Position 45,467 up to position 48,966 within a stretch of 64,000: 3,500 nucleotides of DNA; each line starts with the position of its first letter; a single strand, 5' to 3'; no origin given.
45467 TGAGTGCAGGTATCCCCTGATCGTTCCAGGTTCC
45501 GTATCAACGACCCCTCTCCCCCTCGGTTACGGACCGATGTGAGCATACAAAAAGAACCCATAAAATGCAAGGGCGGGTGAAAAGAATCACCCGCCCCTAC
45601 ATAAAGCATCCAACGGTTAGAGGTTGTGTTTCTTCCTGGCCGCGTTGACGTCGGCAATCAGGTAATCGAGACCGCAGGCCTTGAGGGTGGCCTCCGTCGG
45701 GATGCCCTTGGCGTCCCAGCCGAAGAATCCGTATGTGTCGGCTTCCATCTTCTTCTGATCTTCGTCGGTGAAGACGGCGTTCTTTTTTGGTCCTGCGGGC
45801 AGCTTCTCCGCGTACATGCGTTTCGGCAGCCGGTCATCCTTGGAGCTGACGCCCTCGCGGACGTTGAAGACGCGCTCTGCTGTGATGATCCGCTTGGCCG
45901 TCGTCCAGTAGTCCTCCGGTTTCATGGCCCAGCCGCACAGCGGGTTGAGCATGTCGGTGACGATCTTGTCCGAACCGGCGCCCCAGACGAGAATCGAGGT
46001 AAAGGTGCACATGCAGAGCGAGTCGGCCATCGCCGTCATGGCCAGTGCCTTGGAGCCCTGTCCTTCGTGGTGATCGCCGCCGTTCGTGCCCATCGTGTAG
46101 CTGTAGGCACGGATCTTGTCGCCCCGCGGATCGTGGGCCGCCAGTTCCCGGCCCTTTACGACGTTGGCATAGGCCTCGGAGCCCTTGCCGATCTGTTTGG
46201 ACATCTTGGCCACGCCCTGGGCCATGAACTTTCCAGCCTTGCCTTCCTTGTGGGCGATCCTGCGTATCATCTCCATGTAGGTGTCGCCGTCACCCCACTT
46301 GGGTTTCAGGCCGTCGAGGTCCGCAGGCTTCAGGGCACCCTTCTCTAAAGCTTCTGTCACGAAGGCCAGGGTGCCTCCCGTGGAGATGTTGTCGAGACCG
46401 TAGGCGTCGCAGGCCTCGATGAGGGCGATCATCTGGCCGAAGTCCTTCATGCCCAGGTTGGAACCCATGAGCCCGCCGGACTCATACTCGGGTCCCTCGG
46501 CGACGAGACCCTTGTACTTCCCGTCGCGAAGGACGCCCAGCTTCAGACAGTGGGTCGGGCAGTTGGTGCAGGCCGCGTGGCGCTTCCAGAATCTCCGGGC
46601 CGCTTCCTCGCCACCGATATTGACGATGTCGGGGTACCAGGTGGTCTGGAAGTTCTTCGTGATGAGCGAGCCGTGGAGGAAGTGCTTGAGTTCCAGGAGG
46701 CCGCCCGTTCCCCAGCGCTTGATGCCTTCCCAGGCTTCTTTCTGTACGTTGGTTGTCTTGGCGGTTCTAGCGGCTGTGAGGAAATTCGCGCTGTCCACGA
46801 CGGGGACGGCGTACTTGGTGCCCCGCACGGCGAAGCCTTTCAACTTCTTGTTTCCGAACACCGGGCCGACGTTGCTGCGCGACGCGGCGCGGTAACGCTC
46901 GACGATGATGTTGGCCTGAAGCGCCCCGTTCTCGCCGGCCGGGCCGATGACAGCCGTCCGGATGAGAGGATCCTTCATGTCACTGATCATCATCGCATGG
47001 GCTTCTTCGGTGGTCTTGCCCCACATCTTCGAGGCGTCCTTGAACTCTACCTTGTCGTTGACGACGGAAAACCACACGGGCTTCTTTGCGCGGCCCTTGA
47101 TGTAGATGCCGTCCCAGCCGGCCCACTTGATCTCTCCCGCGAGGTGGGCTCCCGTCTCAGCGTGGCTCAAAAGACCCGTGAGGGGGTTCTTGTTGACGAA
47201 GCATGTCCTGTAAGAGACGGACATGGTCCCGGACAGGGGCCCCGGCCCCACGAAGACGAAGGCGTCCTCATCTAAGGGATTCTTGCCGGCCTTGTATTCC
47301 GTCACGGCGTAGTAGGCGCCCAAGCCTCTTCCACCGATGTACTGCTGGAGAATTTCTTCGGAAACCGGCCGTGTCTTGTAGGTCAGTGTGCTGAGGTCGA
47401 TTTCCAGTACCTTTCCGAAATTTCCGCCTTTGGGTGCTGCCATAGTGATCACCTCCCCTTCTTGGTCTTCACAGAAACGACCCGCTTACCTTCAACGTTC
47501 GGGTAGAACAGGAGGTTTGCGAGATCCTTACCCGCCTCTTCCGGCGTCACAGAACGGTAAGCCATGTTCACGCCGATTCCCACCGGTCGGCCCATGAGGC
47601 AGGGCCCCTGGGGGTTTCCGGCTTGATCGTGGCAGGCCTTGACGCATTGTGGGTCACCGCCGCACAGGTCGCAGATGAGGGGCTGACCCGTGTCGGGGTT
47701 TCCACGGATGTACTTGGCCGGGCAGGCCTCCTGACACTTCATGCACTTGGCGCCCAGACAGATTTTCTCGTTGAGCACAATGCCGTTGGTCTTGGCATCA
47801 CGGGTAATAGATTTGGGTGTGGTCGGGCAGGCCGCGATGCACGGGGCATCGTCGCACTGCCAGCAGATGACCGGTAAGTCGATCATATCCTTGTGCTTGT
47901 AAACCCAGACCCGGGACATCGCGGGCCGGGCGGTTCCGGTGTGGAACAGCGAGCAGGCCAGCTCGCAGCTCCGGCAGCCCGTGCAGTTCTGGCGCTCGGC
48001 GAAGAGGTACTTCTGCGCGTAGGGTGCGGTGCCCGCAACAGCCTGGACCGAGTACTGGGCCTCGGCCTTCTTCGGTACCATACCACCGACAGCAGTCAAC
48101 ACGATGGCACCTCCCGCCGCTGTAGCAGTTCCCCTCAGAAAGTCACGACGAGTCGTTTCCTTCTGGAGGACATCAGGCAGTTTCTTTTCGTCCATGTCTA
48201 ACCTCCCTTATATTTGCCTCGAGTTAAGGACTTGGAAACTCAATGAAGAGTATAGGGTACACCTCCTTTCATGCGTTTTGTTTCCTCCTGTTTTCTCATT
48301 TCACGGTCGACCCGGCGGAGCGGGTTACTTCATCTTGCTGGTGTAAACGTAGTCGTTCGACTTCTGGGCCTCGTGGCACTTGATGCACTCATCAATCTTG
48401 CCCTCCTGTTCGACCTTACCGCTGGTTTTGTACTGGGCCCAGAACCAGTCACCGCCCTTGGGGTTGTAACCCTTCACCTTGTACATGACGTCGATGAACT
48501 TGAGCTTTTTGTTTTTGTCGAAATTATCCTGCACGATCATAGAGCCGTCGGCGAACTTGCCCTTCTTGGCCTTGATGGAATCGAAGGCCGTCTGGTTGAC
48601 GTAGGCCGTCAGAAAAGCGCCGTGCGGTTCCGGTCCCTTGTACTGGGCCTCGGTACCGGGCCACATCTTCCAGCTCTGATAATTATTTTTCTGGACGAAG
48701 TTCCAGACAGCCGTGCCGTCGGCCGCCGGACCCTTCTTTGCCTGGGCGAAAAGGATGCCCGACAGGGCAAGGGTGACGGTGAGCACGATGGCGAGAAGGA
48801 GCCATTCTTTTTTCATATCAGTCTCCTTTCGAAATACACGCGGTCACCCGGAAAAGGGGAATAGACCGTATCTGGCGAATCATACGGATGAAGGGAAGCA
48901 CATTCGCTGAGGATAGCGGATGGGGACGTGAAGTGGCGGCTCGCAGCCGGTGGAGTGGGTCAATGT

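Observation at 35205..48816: Twelve-gene operon joining W-AOR, HdrA x2, MvhD, FdhA, Fe-S proteins and NapG/NapH-like modules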

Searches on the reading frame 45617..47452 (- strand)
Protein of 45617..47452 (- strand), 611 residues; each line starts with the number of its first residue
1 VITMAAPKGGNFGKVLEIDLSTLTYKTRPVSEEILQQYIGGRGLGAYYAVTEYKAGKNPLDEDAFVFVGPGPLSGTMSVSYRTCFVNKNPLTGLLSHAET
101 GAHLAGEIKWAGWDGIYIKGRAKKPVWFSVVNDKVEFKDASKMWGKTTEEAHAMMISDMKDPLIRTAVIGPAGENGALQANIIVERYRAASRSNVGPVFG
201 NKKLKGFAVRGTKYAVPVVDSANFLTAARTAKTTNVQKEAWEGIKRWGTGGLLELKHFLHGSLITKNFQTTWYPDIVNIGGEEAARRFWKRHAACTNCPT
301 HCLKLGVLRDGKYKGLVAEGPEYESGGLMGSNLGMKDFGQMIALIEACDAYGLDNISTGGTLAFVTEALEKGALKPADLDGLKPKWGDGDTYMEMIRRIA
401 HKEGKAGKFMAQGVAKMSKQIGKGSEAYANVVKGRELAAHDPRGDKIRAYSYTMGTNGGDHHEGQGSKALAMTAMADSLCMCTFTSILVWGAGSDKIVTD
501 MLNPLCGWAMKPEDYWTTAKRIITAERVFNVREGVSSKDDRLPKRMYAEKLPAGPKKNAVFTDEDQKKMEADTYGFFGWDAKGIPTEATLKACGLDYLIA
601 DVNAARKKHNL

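Call 3: search_protein_families(library=pfam, proteins=[window:45617-47452:-])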
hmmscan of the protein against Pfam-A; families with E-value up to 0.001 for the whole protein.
window:45617-47452:- (611 aa): 2 families
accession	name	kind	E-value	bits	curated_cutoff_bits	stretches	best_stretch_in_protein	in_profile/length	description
PF01314.23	AFOR_C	-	7.1e-94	315.5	27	1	232-595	8-385/385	Aldehyde ferredoxin oxidoreductase, domains 2 & 3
PF02730.20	AFOR_N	-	4.4e-59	200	29.8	1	13-212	1-199/199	Aldehyde ferredoxin oxidoreductase, N-terminal domain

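Call 6: find_encoding_contigs(protein=window:45617-47452:-, flank=10000, max_places=6)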
Protein window:45617-47452:- (611 aa): no gene with exactly this product is on record in the collection.

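Call 7: search_solved_structures(query=window:45617-47452:-, max_evalue=0.00001)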
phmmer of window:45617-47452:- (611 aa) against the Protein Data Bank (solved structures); distinct sequences matched with E-value up to 0.00001: 9.
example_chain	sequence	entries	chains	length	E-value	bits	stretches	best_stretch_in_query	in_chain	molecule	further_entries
1aor_A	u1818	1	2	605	4e-94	319.5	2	10-462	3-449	ALDEHYDE FERREDOXIN OXIDOREDUCTASE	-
9g7j_A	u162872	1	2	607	4.4e-80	273.2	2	11-464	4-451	Aldehyde ferredoxin oxidoreductase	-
9mqx_D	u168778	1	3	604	1.2e-79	271.7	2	10-465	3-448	Aldehyde:ferredoxin oxidoreductase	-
6x1o_A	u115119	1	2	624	3.1e-69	237.4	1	13-611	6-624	Formaldehyde:ferredoxin oxidoreductase wor5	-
8c0z_A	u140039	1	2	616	3.5e-69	237.2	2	13-465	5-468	Aldehyde:ferredoxin oxidoreductase,tungsten-containing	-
6x6u_A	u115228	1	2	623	7.3e-69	236.1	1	13-608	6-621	Formaldehyde:ferredoxin oxidoreductase wor5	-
1b25_A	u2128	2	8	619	1.4e-60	208.8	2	10-462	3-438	PROTEIN (FORMALDEHYDE FERREDOXIN OXIDOREDUCTASE) | FORMALDEHYDE FERREDOXIN OXIDOREDUCTASE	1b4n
9q1t_A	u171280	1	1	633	5.7e-53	183.6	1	9-466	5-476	Tungsten-dependent aldehyde oxidoreductase WOR83 from Haloferax volcanii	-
4z3w_A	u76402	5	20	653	4.5e-41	144.3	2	12-214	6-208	Benzoyl-CoA reductase, putative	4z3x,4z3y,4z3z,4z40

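Call 9: search_protein_families(library=ncbifam, proteins=[window:45617-47452:-], max_evalue=0.00001)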
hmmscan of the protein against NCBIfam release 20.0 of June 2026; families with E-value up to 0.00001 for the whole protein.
window:45617-47452:- (611 aa): 2 families
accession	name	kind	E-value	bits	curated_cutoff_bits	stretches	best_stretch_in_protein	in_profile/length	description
NF007354.0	PRK09849.1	equivalog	6e-50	170.6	868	1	8-222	5-217/703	aldehyde ferredoxin oxidoreductase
NF040818.1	GAPOR_Arch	equivalog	3.4e-10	38.9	1300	0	295-412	334-442/654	glyceraldehyde-3-phosphate:ferredoxin oxidoreductase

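Call 10: find_homologous_proteins(query=window:45617-47452:-, max_evalue=1e-50)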
Query window:45617-47452:- (611 aa): 2182 proteins with E <= 1e-50 among 8000 candidates; the best 120 are listed.
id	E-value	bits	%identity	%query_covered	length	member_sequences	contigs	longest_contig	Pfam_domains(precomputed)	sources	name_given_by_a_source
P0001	0.0e+0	1411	100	100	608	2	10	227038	PF02730.21,PF01314.24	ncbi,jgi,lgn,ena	-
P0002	0.0e+0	1305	91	100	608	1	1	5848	PF02730.21,PF01314.24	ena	-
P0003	0.0e+0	1241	86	100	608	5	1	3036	PF02730.21,PF01314.24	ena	-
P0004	0.0e+0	1228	85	100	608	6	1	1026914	PF02730.21,PF01314.24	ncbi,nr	ncbi:MAG: hypothetical protein HPY67_02750 [Syntrophaceae bacterium]|nr:hypothetical protein [Syntro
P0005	0.0e+0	1222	85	100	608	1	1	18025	PF02730.21,PF01314.24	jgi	jgi:aldehyde:ferredoxin oxidoreductase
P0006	0.0e+0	1208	84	100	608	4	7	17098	PF02730.21,PF01314.24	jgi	-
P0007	0.0e+0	1206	84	100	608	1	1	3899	PF02730.21,PF01314.24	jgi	-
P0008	0.0e+0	1198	84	100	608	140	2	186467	PF02730.21,PF01314.24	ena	-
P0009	0.0e+0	1192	83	100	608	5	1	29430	PF02730.21,PF01314.24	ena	-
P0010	0.0e+0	1187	83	100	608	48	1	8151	PF02730.21,PF01314.24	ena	-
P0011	0.0e+0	1177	83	100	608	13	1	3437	PF02730.21,PF01314.24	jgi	jgi:aldehyde:ferredoxin oxidoreductase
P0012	0.0e+0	1162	81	100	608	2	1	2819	PF02730.21,PF01314.24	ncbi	-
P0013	0.0e+0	1160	85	94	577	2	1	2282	PF02730.21,PF01314.24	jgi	jgi:aldehyde:ferredoxin oxidoreductase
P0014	0.0e+0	1151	81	100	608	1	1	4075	PF02730.21,PF01314.24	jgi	jgi:aldehyde:ferredoxin oxidoreductase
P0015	0.0e+0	1143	80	100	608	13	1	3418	PF02730.21,PF01314.24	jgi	jgi:aldehyde:ferredoxin oxidoreductase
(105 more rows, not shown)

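Call 12: find_related_loci(query=A1, collection=genome_contigs, flank=10000)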
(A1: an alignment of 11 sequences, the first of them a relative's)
Query A1 (608 aa) in genome_contigs; peptide patterns used: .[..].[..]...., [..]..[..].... (x = any residue, [..] = any of these).
129 stretches matched a pattern; 77 encode a relative of the query (tblastn E <= 1e-3); 75 distinct loci.
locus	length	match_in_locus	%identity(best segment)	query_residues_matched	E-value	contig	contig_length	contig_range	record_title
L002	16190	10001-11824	84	1-608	0e+0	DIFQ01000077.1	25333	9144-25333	MAG TPA_asm: Syntrophaceae bacterium UBA5744 UBA5744_contig_12821, whole genome shotgun sequence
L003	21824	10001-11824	84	1-608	0e+0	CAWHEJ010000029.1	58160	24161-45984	MAG: uncultured delta proteobacterium isolate MFD04716.bin.3.457 genome assembly, contig: contig_56037, whole genome sho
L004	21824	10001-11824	83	1-608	0e+0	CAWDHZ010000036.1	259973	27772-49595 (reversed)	MAG: uncultured delta proteobacterium isolate MFD04716.bin.2.170 genome assembly, contig: contig_7797, whole genome shot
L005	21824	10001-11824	82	1-608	0e+0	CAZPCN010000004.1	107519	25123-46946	MAG TPA_asm: uncultured Syntrophaceae bacterium isolate binchicken_co190_332 genome assembly, contig: NODE_400_length_10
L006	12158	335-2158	82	1-608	0e+0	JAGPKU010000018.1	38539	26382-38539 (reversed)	MAG: Syntrophobacterales bacterium isolate Gw_SlDig_bin_8 Gw_SlDig_1486_length_38539_cov_55.697907, whole genome shotgun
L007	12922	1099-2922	81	1-608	0e+0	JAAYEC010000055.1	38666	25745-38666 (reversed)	MAG: Deltaproteobacteria bacterium isolate AS06rmzACSIP_61 505623_AS06, whole genome shotgun sequence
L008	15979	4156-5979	80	1-608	0e+0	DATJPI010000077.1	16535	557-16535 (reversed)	MAG TPA_asm: Syntrophales bacterium isolate SMAG_U14909 k141_1346425, whole genome shotgun sequence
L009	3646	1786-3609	78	1-608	0e+0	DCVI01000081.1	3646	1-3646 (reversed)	MAG TPA_asm: Syntrophaceae bacterium UBA2192 UBA2192_contig_78135, whole genome shotgun sequence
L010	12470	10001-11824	77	1-608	0e+0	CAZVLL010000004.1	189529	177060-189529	MAG TPA_asm: uncultured Syntrophaceae bacterium isolate SRP302447_co3_125 genome assembly, contig: NODE_202_length_18952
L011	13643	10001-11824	76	1-608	0e+0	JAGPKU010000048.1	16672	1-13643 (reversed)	MAG: Syntrophobacterales bacterium isolate Gw_SlDig_bin_8 Gw_SlDig_6040_length_16672_cov_55.290420, whole genome shotgun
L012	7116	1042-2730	76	1-608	0e+0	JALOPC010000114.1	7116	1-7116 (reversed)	MAG: Syntrophales bacterium isolate Prado119 scaffold_19265, whole genome shotgun sequence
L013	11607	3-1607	83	74-608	0e+0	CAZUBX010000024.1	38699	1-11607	MAG TPA_asm: uncultured Syntrophaceae bacterium isolate SRP302447_co2_74 genome assembly, contig: NODE_2892_length_38699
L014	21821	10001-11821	70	1-608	0e+0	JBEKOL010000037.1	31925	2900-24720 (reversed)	MAG: Syntrophales bacterium isolate SPRUCE 43 SPRUCE_43_37, whole genome shotgun sequence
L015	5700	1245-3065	69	1-608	0e+0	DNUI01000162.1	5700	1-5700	MAG TPA_asm: Syntrophaceae bacterium isolate UBA10514 contig_2509, whole genome shotgun sequence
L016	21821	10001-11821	69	1-608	0e+0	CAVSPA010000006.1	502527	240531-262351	MAG: uncultured delta proteobacterium isolate MFD01476.bin.2.167 genome assembly, contig: contig_17381, whole genome sho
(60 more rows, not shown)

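Call 61: search_solved_structures(query=window:45617-47443:-, max_evalue=1e-60, show_alignments=1)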
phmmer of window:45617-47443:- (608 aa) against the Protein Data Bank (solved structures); distinct sequences matched with E-value up to 1e-60: 6.
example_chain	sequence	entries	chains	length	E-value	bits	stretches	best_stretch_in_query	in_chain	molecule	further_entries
1aor_A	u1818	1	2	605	3.9e-94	319.6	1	7-459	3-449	ALDEHYDE FERREDOXIN OXIDOREDUCTASE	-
9g7j_A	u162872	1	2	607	4.3e-80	273.2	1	8-461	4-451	Aldehyde ferredoxin oxidoreductase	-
9mqx_D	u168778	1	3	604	1.2e-79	271.7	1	7-462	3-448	Aldehyde:ferredoxin oxidoreductase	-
6x1o_A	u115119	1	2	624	3e-69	237.4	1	10-608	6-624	Formaldehyde:ferredoxin oxidoreductase wor5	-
8c0z_A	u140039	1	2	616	3.5e-69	237.2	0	10-462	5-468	Aldehyde:ferredoxin oxidoreductase,tungsten-containing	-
6x6u_A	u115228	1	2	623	7.2e-69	236.1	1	10-605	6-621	Formaldehyde:ferredoxin oxidoreductase wor5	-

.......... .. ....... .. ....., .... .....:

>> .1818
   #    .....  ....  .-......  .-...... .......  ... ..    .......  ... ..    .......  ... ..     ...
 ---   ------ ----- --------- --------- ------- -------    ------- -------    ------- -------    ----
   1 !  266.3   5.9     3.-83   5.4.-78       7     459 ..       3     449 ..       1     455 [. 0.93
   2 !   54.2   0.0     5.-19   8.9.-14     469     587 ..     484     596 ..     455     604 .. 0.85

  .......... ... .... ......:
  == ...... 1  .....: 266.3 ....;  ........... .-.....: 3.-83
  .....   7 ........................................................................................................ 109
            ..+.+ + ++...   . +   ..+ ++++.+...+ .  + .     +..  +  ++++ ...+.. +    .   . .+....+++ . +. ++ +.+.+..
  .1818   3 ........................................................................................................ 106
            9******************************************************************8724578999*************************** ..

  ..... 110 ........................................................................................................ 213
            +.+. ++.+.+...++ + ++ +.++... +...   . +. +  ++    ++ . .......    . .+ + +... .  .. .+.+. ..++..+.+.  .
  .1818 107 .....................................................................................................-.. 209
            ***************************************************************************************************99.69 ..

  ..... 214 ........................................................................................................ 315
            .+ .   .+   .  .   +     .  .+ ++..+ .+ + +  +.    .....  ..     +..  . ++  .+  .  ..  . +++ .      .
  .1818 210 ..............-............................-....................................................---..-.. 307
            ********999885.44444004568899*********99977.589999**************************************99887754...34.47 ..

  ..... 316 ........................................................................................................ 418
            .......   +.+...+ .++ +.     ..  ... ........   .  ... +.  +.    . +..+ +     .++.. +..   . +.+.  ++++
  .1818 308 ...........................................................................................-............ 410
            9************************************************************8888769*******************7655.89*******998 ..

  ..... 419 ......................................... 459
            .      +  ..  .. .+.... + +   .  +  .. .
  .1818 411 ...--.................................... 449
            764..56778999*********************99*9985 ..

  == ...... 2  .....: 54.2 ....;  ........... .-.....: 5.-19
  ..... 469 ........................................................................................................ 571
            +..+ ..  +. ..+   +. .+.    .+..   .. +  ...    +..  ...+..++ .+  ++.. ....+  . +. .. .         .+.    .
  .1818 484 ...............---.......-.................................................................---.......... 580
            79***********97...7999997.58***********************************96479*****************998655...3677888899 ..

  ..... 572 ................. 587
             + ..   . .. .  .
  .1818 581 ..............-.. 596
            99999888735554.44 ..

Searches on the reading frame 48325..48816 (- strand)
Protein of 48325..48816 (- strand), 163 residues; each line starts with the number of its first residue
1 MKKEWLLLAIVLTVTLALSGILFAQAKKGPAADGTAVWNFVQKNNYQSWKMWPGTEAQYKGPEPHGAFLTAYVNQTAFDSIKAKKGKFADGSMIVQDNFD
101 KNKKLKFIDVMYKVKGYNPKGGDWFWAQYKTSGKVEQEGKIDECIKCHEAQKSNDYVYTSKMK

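Call 3: search_protein_families(library=pfam, proteins=[window:48325-48816:-])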
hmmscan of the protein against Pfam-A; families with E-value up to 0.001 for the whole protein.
window:48325-48816:- (163 aa): 1 family
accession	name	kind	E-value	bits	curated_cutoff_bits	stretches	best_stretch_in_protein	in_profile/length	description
PF16694.10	Cytochrome_P460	-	9.7e-16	58.7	27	1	45-159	3-125/125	Cytochrome P460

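Call 9: search_protein_families(library=ncbifam, proteins=[window:48325-48816:-], max_evalue=0.00001)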
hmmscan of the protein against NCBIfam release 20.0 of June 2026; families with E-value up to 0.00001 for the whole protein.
window:48325-48816:- (163 aa): 0 families

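Call 85: search_solved_structures(query=window:48325-48816:-, max_evalue=0.01, show_alignments=1)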
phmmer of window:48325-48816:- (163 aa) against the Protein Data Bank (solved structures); distinct sequences matched with E-value up to 0.01: 6.
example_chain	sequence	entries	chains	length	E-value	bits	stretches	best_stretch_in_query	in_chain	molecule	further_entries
7mcd_A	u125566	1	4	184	1.3e-06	31.4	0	59-102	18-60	AI-designed TIM-barrel F15C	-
7zqz_A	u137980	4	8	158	3.1e-05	26.9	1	12-159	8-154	Cytochrome c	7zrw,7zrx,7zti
6hih_A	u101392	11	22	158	4.3e-05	26.4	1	12-159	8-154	Cytochrome c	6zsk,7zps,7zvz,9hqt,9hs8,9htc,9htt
7zs4_A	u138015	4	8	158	7.4e-05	25.7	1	12-159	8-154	Cytochrome c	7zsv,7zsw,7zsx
9htv_A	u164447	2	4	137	0.00079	22.3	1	62-159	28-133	Cytochrome c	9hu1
7ead_A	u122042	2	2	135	0.0016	21.3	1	63-159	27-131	Cytochrome_P460 domain-containing protein | Probable cytochrome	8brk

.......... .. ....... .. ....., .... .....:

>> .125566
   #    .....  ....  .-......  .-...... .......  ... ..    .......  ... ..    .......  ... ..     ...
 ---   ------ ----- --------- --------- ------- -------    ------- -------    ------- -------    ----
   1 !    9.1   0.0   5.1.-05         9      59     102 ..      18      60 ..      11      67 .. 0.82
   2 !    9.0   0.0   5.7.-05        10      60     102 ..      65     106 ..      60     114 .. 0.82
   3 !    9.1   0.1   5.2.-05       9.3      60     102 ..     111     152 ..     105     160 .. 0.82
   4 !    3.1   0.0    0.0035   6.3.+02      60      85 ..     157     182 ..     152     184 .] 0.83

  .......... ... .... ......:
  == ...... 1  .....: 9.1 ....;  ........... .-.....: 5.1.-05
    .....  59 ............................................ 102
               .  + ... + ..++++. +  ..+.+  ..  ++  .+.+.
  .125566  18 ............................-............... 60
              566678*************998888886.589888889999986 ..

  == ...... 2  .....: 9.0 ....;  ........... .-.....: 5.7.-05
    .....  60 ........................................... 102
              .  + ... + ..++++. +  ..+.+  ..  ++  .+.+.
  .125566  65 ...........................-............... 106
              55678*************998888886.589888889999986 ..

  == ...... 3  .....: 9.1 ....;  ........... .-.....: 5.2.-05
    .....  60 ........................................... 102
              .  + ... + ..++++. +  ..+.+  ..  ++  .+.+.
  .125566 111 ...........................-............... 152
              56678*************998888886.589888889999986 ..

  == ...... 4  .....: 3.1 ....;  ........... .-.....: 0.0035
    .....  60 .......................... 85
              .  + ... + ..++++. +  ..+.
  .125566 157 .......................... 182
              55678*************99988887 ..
